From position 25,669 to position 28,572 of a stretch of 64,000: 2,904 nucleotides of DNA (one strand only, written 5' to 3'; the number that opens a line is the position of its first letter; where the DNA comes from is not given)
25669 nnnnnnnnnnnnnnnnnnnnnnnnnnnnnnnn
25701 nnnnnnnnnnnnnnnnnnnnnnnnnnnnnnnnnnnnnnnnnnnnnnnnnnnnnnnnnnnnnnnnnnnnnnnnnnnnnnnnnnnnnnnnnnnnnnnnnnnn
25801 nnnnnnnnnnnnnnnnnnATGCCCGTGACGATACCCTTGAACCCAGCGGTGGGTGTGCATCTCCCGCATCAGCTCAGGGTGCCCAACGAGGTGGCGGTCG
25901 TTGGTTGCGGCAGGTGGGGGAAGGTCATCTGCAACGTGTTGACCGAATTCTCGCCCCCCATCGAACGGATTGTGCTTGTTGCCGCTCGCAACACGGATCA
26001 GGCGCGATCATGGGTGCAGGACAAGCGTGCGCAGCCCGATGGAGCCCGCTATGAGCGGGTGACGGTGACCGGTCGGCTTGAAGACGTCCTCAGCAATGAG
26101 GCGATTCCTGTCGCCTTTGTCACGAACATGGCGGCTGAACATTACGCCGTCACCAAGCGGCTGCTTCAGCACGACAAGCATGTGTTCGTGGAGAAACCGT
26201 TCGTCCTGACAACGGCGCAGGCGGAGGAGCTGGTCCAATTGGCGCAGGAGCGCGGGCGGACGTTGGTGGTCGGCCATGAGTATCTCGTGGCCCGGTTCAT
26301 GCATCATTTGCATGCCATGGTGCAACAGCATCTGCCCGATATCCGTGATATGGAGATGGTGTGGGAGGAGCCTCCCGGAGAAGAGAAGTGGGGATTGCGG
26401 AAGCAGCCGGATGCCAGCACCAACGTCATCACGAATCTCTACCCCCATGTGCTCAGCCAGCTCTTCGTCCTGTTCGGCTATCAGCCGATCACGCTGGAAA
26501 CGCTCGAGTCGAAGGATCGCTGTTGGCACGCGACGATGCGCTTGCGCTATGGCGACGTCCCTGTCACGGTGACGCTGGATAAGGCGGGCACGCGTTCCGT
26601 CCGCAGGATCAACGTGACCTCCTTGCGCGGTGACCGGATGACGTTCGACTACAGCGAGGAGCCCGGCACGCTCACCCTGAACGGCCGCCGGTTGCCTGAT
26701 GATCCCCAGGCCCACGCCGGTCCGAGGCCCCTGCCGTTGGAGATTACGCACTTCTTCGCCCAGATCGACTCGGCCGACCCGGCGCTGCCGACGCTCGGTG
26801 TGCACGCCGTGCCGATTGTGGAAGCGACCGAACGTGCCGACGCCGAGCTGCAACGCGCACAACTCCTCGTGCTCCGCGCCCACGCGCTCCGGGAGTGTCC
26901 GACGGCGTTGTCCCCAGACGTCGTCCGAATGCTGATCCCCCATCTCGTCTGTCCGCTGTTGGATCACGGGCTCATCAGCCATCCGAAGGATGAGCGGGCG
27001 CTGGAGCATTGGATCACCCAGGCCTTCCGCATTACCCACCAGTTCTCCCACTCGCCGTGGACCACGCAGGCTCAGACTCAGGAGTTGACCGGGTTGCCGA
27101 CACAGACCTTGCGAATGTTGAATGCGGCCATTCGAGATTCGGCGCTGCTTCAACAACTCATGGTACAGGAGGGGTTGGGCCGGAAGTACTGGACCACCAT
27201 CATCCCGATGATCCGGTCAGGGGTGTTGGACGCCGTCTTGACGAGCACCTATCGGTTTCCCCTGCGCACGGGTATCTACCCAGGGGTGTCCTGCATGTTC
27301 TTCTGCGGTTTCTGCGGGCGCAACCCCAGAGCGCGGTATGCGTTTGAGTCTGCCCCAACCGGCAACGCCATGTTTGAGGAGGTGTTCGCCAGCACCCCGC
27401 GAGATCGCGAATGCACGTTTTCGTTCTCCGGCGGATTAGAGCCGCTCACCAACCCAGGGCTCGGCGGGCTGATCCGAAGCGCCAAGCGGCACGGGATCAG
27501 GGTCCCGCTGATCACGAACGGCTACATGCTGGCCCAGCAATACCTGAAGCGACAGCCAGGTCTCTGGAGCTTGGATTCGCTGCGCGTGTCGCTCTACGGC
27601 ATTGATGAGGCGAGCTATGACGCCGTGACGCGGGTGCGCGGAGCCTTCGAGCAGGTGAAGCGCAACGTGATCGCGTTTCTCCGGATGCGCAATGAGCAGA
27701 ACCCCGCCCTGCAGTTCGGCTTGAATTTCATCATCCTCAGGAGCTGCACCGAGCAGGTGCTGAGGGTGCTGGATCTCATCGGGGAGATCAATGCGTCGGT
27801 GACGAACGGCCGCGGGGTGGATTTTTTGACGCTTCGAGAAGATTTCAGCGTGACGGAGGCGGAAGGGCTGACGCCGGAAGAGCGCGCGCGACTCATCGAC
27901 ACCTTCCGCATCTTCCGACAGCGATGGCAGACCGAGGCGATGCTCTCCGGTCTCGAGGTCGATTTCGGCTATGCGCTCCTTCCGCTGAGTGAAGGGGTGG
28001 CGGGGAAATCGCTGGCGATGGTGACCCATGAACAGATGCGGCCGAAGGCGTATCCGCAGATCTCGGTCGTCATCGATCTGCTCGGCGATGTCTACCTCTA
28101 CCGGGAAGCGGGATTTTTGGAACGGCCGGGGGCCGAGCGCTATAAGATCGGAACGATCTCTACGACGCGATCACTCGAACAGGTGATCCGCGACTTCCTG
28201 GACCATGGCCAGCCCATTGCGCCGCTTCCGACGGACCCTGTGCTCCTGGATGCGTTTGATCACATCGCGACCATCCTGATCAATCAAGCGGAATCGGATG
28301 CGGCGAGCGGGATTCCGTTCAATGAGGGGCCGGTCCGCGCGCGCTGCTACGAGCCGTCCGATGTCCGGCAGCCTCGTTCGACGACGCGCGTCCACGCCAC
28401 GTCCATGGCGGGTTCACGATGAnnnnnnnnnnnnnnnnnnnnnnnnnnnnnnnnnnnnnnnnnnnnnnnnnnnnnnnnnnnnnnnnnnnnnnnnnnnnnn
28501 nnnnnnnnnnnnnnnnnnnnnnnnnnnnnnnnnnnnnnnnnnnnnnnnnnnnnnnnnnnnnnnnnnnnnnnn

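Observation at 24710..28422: DegT aminotransferase coupled to a Gfo/Idh/MocA::radical-SAM fusion, a candidate self-contained sugar deoxygenation module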

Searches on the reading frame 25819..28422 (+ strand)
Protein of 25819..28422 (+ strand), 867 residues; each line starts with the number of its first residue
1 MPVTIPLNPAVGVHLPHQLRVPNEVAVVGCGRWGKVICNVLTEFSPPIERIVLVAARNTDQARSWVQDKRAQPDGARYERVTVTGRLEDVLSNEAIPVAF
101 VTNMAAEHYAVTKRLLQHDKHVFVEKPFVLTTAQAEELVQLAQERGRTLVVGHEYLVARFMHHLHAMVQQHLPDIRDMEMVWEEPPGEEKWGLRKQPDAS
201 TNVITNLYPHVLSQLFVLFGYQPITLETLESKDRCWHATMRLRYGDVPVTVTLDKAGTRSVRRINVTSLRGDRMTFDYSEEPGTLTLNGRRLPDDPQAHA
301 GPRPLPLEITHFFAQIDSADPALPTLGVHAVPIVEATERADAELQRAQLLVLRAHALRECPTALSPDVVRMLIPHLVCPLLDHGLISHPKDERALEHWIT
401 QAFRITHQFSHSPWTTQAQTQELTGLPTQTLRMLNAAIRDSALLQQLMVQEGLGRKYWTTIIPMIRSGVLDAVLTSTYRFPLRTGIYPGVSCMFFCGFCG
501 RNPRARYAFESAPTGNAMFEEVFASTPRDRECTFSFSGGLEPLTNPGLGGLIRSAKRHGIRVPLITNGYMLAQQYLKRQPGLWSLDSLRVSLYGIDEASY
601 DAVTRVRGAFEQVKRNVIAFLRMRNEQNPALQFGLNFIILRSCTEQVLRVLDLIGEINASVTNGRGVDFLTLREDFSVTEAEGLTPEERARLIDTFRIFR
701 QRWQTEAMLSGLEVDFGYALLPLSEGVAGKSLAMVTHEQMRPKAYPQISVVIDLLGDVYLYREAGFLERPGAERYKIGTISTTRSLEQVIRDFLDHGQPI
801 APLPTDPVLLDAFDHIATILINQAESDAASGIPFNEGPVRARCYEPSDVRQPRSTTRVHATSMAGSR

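Call 3: search_protein_families(library=pfam, proteins=[window:25819-28422:+], max_evalue=0.01)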
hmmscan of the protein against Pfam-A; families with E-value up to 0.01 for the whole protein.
window:25819-28422:+ (867 aa): 2 families
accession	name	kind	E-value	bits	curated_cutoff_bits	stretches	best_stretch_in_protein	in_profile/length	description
PF01408.29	GFO_IDH_MocA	-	4.2e-19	69.8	24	1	25-153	3-120/120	Oxidoreductase family, NAD-binding Rossmann fold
PF04055.27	Radical_SAM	-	5.6e-08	33.6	29.5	1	487-620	2-136/166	Radical SAM superfamily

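Call 4: search_protein_families(library=ncbifam, proteins=[window:25819-28422:+], max_evalue=0.01)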
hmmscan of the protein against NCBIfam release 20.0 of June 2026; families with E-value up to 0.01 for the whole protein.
window:25819-28422:+ (867 aa): 27 families (the best 25 are shown)
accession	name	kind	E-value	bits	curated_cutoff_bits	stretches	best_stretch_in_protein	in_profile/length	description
TIGR04426.1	rSAM_desII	equivalog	1.1e-117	393.6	450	1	395-832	27-460/468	dTDP-4-amino-4,6-dideoxy-D-glucose ammonia-lyase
NF008607.0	PRK11579.1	subfamily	2.1e-13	50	330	1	76-226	45-195/346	oxidoreductase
NF007574.0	PRK10206.1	equivalog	1.4e-12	47.4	352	1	66-193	34-166/345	oxidoreductase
TIGR04317.1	W_rSAM_matur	equivalog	8.4e-10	38.3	380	1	491-660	13-177/349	tungsten cofactor oxidoreductase radical SAM maturase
TIGR02109.1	PQQ_syn_pqqE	equivalog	3.1e-09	36.2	381.35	1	492-663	17-178/358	pyrroloquinoline quinone biosynthesis protein PqqE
TIGR04380.1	myo_inos_iolG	equivalog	1.1e-08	34.3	355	1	24-154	3-123/330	inositol 2-dehydrogenase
NF038332.1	rSAM_rare_HxsC4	exception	1.2e-08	34.5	500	1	484-617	16-147/335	radical SAM protein HxsC4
NF038283.1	viperin_w_prok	equivalog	3.6e-08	32.9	180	1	492-646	12-169/281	viperin family antiviral radical SAM protein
TIGR04545.1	rSAM_ahbD_hemeb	equivalog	9.1e-08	31.9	500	1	535-660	51-168/339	heme b synthase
NF040723.1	UDP-GlcNAcDh_Arch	equivalog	2.4e-07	30.6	450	1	25-159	3-121/302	UDP-N-acetylglucosamine 3-dehydrogenase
TIGR04054.1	rSAM_NirJ1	equivalog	5.8e-06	25.2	650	1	535-658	87-201/387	putative heme d1 biosynthesis radical SAM protein NirJ1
TIGR02668.1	moaA_archaeal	equivalog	8.6e-06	24.9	325.25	1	533-655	59-174/303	GTP 3',8-cyclase MoaA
TIGR03977.1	rSAM_pair_HxsC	equivalog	1.3e-05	24.3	267.9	1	492-653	35-189/292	His-Xaa-Ser system radical SAM maturase HxsC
TIGR04055.1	rSAM_NirJ2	equivalog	1.7e-05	24.5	500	1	491-659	9-166/326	putative heme d1 biosynthesis radical SAM protein NirJ2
TIGR04251.1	SCM_rSAM_ScmF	equivalog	2.7e-05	23.7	400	1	490-654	12-169/353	SynChlorMet cassette radical SAM/SPASM protein ScmF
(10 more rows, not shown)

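Call 5: find_homologous_proteins(query=window:25819-28422:+)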
Query window:25819-28422:+ (867 aa): 27 proteins with E <= 0.001 among 8000 candidates.
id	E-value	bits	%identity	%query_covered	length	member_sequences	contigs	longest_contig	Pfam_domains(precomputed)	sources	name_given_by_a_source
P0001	0.0e+0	1993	100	100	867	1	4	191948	PF01408.29,PF04055.28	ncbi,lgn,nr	ncbi:MAG: Gfo/Idh/MocA family oxidoreductase [Candidatus Omnitrophica bacterium]|nr:Gfo/Idh/MocA fam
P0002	0.0e+0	1033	54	97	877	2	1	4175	PF01408.29,PF04055.28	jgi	jgi:dTDP-4-amino-4,6-dideoxy-D-glucose ammonia-lyase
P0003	3.8e-296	1003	90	57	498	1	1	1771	PF04055.28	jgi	jgi:dTDP-4-amino-4,6-dideoxy-D-glucose ammonia-lyase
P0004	4.1e-292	989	54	97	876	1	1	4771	PF01408.29,PF04055.28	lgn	-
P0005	6.1e-278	943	52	99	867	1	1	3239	PF01408.29,PF04055.28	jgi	jgi:dTDP-4-amino-4,6-dideoxy-D-glucose ammonia-lyase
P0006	2.0e-276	938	51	97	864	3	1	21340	PF01408.29,PF04055.28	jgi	-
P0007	1.8e-274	931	51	96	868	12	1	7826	PF01408.29,PF04055.28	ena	-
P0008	8.7e-273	926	52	96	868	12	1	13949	PF01408.29,PF04055.28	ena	-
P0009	1.7e-270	918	51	96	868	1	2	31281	PF01408.29,PF04055.28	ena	-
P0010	2.2e-267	908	52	96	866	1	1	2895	PF01408.29,PF04055.28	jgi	jgi:dTDP-4-amino-4,6-dideoxy-D-glucose ammonia-lyase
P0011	3.0e-263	894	50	95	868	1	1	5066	PF01408.29,PF04055.28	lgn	-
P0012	4.8e-261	887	49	95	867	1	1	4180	PF01408.29,PF04055.28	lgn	-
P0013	2.0e-260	885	50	96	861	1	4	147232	PF01408.29,PF04055.28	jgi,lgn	jgi:dTDP-4-amino-4,6-dideoxy-D-glucose ammonia-lyase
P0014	5.8e-260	883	49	96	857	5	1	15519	PF01408.29,PF04055.28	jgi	jgi:dTDP-4-amino-4,6-dideoxy-D-glucose ammonia-lyase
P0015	3.8e-257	874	50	96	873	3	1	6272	PF01408.29,PF04055.28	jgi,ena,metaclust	metaclust:\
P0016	1.3e-256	872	49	97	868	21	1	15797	PF01408.29,PF04055.28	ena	-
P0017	4.6e-216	738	45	96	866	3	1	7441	PF01408.29,PF04055.28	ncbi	-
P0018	4.4e-177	609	39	96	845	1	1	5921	PF01408.29,PF04055.28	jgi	jgi:dTDP-4-amino-4,6-dideoxy-D-glucose ammonia-lyase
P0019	1.0e-166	575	47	66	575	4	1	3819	PF01408.29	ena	-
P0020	2.7e-10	57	28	25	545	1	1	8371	PF01408.29,PF22725.2,PF14602.13,PF02894.23,PF00132.31,PF25087.2,PF25084.2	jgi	jgi:UDP-2-acetamido-3-amino-2,3-dideoxy-glucuronate N-acetyltransferase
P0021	1.5e-7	48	29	24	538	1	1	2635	PF01408.29,PF22725.2,PF14602.13,PF02894.23,PF00132.31,PF25087.2,PF25084.2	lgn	-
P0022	4.5e-7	46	28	24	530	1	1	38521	PF01408.29,PF22725.2,PF14602.13,PF02894.23,PF00132.31,PF25087.2,PF25084.2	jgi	jgi:predicted dehydrogenase/acetyltransferase-like isoleucine patch superfamily enzyme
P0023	1.2e-6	45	29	24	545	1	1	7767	PF01408.29,PF22725.2,PF14602.13,PF02894.23,PF00132.31,PF25087.2,PF25084.2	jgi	jgi:predicted dehydrogenase/acetyltransferase-like isoleucine patch superfamily enzyme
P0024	8.3e-6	42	26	23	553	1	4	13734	PF01408.29,PF22725.2,PF14602.13,PF02894.23,PF00132.31,PF25087.2,PF25084.2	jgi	jgi:UDP-2-acetamido-3-amino-2,3-dideoxy-glucuronate N-acetyltransferase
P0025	1.4e-5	42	29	24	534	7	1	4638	PF01408.29,PF22725.2,PF14602.13,PF02894.23,PF00132.31,PF25087.2,PF25084.2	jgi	-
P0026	6.5e-5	39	28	23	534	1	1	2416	PF01408.29,PF22725.2,PF14602.13,PF02894.23,PF00132.31,PF25087.2,PF25084.2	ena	-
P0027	3.2e-4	37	28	24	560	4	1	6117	PF01408.29,PF22725.2,PF14602.13,PF02894.23,PF00132.31,PF25087.2,PF25084.2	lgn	-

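Call 7: find_encoding_contigs(protein=P0001, flank=10000, max_places=2)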
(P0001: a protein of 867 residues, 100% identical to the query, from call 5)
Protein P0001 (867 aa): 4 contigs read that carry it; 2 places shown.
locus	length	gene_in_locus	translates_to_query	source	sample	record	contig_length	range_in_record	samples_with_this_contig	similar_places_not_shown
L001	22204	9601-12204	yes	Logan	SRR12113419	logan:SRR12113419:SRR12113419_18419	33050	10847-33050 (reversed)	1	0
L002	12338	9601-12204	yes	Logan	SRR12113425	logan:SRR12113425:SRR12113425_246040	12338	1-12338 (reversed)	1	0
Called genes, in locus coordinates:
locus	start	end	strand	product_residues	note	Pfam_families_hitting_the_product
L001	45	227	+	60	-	-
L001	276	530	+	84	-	-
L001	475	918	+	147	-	PF02911:Formyl_trans_C (weak)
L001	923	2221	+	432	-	-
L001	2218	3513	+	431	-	PF13472:Lipase_GDSL_2 (faint)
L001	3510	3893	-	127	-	-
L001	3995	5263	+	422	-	PF13489:Methyltransf_23, PF08241:Methyltransf_11, PF08242:Methyltransf_12, PF13649:Methyltransf_25, PF13847:Methyltransf_31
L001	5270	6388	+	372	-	PF13439:Glyco_transf_4 (weak), PF00534:Glycos_transf_1, PF13692:Glyco_trans_1_4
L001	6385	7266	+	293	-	PF01728:FtsJ (weak), PF13489:Methyltransf_23 (faint), PF13649:Methyltransf_25 (faint), PF13847:Methyltransf_31 (faint), PF08241:Methyltransf_11 (faint)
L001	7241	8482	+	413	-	PF00534:Glycos_transf_1, PF13692:Glyco_trans_1_4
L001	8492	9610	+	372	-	PF01041:DegT_DnrJ_EryC1, PF01212:Beta_elim_lyase (faint)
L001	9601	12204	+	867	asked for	PF01408:GFO_IDH_MocA, PF04055:Radical_SAM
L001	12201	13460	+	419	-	PF13439:Glyco_transf_4, PF13579:Glyco_trans_4_4, PF00534:Glycos_transf_1, PF13692:Glyco_trans_1_4, PF13524:Glyco_trans_1_2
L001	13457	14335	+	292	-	PF13578:Methyltransf_24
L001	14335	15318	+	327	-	PF00535:Glycos_transf_2, PF10111:Glyco_tranf_2_2, PF13641:Glyco_tranf_2_3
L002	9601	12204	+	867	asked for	PF01408:GFO_IDH_MocA, PF04055:Radical_SAM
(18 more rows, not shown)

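Call 8: find_encoding_contigs(protein=P0013, flank=10000, max_places=2)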
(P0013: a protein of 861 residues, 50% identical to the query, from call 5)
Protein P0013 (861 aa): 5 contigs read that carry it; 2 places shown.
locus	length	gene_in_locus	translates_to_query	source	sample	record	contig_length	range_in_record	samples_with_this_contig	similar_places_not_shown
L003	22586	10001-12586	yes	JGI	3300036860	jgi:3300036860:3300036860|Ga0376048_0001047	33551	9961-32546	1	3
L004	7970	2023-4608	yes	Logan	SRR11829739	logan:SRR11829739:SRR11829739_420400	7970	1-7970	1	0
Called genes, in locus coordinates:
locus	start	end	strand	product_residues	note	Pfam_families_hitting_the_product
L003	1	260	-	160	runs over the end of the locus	PF00903:Glyoxalase, PF13669:Glyoxalase_4 (weak)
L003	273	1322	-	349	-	PF04199:Cyclase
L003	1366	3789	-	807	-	PF12704:MacB_PCD, PF02687:FtsX, PF12704:MacB_PCD, PF02687:FtsX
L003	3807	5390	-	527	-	PF01011:PQQ, PF13360:PQQ_2, PF13570:Beta-prop_ACSF4 (faint), PF13360:PQQ_2, PF01011:PQQ (weak)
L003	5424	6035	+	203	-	PF13577:SnoaL_4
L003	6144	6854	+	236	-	-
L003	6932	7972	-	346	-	PF17170:DUF5128 (weak), PF01436:NHL (weak)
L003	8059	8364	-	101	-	-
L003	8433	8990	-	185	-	PF07589:PEP_exosort_dom (weak)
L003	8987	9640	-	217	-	-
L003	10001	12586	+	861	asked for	PF01408:GFO_IDH_MocA, PF04055:Radical_SAM (weak)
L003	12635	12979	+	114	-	-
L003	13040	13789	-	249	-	-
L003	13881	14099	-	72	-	-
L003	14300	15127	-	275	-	-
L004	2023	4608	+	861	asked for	PF01408:GFO_IDH_MocA, PF04055:Radical_SAM (weak)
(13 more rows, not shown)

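Call 9: find_encoding_contigs(protein=P0006, flank=10000, max_places=1)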
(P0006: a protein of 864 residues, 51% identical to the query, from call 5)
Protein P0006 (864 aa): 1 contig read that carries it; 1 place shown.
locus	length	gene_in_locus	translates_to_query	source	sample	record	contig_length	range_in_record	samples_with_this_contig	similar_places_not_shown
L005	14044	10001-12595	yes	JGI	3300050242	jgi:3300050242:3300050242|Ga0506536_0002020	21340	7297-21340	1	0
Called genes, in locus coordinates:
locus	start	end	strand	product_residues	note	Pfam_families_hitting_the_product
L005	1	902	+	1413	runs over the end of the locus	PF13193:AMP-binding_C (faint), PF00501:AMP-binding, PF21394:Beta-ketacyl_N, PF00106:adh_short, PF08659:KR, PF00550:PP-binding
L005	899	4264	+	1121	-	PF00668:Condensation, PF00501:AMP-binding, PF13193:AMP-binding_C, PF00550:PP-binding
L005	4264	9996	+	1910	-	PF00109:ketoacyl-synt, PF02801:Ketoacyl-synt_C, PF16197:KAsynt_C_assoc, PF22336:RhiE-like_linker, PF22621:CurL-like_PKS_C, PF00698:Acyl_transf_1, PF21394:Beta-ketacyl_N, PF13489:Methyltransf_23, +9 more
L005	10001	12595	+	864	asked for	PF01408:GFO_IDH_MocA, PF04055:Radical_SAM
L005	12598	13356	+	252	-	PF12146:Hydrolase_4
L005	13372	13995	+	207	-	PF13469:Sulfotransfer_3 (weak)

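Call 10: find_encoding_contigs(protein=P0009, flank=10000, max_places=1)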
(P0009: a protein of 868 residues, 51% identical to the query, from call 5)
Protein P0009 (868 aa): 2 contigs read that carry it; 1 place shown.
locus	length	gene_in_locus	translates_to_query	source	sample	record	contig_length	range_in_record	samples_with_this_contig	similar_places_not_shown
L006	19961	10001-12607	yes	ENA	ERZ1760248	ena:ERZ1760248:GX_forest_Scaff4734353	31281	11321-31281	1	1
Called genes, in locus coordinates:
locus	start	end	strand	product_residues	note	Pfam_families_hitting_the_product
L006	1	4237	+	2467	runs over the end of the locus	PF00501:AMP-binding, PF21394:Beta-ketacyl_N, PF00106:adh_short, PF08659:KR, PF00550:PP-binding, PF00668:Condensation, PF00501:AMP-binding, PF13193:AMP-binding_C, +1 more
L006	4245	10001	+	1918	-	PF00109:ketoacyl-synt, PF02801:Ketoacyl-synt_C, PF16197:KAsynt_C_assoc, PF22336:RhiE-like_linker, PF22621:CurL-like_PKS_C, PF00698:Acyl_transf_1, PF21394:Beta-ketacyl_N, PF08659:KR, +9 more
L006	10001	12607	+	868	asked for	PF01408:GFO_IDH_MocA, PF04055:Radical_SAM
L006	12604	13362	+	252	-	PF12146:Hydrolase_4 (weak)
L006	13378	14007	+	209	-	PF13469:Sulfotransfer_3 (weak)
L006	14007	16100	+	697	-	PF01663:Phosphodiest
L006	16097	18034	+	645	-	PF01663:Phosphodiest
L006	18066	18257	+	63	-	-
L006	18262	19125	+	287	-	-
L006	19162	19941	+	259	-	PF02368:Big_2 (weak), PF26918:Ig_Eae (weak)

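Call 11: find_encoding_contigs(protein=P0016, flank=10000, max_places=1)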
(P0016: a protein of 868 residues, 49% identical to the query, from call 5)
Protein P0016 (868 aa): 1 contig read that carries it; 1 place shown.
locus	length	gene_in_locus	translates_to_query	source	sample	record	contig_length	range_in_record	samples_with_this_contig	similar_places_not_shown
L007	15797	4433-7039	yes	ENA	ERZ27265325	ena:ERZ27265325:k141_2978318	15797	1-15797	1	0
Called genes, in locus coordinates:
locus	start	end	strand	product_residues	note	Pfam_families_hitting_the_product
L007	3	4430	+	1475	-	?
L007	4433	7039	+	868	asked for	PF01408:GFO_IDH_MocA, PF04055:Radical_SAM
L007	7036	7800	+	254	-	PF12146:Hydrolase_4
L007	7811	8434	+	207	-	PF13469:Sulfotransfer_3 (weak)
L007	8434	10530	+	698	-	PF01663:Phosphodiest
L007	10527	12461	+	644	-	PF01663:Phosphodiest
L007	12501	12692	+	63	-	-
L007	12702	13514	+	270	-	-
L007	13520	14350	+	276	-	PF02368:Big_2 (weak)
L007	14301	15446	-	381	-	PF13439:Glyco_transf_4, PF13579:Glyco_trans_4_4, PF20706:GT4-conflict, PF00534:Glycos_transf_1, PF13692:Glyco_trans_1_4, PF13524:Glyco_trans_1_2 (weak)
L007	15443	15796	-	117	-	?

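Call 12: find_encoding_contigs(protein=P0014, flank=10000, max_places=1)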
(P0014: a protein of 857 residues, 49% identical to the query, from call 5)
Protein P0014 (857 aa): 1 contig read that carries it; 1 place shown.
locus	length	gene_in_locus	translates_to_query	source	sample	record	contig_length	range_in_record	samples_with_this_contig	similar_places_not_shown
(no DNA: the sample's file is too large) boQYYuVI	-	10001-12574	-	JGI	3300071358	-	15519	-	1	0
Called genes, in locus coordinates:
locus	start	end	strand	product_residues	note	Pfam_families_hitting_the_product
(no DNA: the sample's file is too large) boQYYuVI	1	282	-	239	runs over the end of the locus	PF07883:Cupin_2 (faint)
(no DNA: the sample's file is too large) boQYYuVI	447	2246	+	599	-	PF13522:GATase_6, PF13537:GATase_7, PF00733:Asn_synthase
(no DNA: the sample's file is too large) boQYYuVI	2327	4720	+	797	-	PF13442:Cytochrome_CBB3 (faint), PF07626:PSD3, PF07637:PSD5, PF07631:PSD4, PF07627:PSCyt3, PF07624:PSD2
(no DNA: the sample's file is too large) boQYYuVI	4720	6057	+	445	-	PF07586:HXXSHH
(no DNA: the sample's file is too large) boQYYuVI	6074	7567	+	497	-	PF12796:Ank_2, PF00023:Ank, PF13637:Ank_4 (weak), PF12796:Ank_2, PF13637:Ank_4 (weak), PF00023:Ank (weak), PF13637:Ank_4, PF12796:Ank_2, +6 more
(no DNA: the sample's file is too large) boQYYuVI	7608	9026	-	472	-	PF03972:MmgE_PrpD_N, PF19305:MmgE_PrpD_C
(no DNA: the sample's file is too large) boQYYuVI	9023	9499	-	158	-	-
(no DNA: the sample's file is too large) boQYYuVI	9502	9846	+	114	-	-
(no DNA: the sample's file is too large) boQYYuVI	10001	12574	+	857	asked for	PF01408:GFO_IDH_MocA, PF04055:Radical_SAM (weak)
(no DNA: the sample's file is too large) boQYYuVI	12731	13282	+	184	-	?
